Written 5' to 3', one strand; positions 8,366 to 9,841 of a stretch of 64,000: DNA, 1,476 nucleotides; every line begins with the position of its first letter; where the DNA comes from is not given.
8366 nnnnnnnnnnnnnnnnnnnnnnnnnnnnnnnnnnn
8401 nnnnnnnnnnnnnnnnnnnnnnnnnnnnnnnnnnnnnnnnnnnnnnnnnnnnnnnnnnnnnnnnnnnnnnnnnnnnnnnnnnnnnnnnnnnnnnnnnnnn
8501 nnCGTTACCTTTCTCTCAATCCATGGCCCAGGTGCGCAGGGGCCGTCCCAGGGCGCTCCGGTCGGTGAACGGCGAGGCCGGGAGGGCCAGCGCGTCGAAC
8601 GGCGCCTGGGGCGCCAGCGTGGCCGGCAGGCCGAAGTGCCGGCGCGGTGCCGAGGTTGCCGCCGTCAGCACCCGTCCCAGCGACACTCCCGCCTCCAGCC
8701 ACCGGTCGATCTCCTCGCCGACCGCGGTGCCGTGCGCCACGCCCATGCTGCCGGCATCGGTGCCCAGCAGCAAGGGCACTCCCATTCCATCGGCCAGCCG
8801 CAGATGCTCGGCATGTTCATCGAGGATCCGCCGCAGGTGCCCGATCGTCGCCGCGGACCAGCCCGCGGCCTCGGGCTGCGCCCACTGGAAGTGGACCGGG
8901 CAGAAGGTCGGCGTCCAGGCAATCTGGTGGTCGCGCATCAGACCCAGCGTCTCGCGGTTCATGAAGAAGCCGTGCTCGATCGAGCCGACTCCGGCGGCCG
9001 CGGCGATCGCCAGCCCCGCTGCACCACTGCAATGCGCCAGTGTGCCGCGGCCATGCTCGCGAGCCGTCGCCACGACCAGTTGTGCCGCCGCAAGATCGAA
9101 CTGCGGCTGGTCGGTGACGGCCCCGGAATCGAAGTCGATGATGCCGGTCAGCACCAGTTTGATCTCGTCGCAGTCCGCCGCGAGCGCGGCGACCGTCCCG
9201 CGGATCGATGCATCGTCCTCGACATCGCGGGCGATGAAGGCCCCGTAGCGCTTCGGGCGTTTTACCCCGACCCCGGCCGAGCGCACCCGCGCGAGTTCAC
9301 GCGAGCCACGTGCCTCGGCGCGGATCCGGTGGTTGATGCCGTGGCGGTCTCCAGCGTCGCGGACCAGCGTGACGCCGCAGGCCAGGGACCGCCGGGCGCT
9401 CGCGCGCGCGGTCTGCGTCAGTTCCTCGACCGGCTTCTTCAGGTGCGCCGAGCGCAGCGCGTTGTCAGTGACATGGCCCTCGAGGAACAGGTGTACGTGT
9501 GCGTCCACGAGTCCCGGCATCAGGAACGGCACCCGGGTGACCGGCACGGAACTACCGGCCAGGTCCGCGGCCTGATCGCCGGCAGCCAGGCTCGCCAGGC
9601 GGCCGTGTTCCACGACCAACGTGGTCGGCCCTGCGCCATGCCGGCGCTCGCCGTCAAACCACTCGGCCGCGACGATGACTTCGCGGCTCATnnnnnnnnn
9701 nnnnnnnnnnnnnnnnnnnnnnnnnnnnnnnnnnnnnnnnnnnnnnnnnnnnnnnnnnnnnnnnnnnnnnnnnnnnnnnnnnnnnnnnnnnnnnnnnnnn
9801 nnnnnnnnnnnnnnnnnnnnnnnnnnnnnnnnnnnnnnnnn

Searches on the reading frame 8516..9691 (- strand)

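Call 18: search_protein_families(library=pfam, proteins=[window:8516-9691:-], max_evalue=0.0001)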
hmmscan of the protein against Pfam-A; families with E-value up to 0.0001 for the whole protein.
window:8516-9691:- (391 aa): 2 families
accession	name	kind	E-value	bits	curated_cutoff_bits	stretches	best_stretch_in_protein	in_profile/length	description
PF01979.26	Amidohydro_1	-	9.3e-18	65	25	1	56-370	1-318/345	Amidohydrolase family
PF07969.17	Amidohydro_3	-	6.9e-05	22.9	29.7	0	57-102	10-55/472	Amidohydrolase family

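Call 56: search_protein_families(library=ncbifam, proteins=[window:8516-9691:-], max_evalue=1e-20)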
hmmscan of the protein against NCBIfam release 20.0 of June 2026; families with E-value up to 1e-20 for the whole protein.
window:8516-9691:- (391 aa): 1 family
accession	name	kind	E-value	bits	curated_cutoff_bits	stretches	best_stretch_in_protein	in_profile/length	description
NF051886.1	XaaProDiPepCaul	equivalog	3.2e-24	85.7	500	1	7-349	3-349/398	Xaa-Pro dipeptidase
